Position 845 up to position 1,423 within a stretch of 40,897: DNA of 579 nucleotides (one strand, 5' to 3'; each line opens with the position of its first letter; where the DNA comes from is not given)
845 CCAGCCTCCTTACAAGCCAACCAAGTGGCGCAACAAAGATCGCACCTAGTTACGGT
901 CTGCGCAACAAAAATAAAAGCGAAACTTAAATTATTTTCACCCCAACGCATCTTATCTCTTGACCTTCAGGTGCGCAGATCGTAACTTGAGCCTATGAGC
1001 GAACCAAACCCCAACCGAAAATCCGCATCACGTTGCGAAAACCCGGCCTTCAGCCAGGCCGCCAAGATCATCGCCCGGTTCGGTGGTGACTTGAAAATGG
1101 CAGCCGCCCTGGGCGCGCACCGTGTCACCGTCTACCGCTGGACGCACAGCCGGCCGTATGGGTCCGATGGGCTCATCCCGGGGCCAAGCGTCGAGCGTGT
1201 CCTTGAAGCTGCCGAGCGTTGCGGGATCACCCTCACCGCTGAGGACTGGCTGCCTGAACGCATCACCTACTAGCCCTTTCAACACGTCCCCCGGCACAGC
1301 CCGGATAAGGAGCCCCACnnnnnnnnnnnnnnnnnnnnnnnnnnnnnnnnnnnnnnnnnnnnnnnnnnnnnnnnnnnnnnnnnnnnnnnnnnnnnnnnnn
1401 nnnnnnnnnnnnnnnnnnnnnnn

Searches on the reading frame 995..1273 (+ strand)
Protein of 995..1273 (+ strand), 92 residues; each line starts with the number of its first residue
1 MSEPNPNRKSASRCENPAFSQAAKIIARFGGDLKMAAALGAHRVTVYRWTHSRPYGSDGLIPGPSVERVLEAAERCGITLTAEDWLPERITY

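Call 43: search_protein_families(library=pfam, proteins=[window:995-1273:+], max_evalue=0.01)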
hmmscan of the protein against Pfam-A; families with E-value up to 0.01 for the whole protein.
window:995-1273:+ (92 aa): 2 families
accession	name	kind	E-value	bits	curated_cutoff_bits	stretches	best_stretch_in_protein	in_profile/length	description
PF14549.12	P22_Cro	-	0.001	19.3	30.2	1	23-51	3-31/60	DNA-binding transcriptional regulator Cro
PF13384.12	HTH_23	-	0.0014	18.9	24.6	0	36-60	24-49/50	Homeodomain-like domain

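Call 75: search_protein_families(library=ncbifam, proteins=[window:995-1273:+], max_evalue=0.1)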
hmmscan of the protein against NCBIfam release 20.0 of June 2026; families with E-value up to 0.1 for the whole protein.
window:995-1273:+ (92 aa): 2 families
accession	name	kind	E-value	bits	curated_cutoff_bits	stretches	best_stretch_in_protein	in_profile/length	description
NF046037.1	carphisopro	domain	2.7e-09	37.1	38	1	22-81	1-54/54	carph-isopro domain-containing protein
TIGR01764.1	excise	domain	0.033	14.6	28.8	0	35-52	7-24/49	excisionase family DNA-binding protein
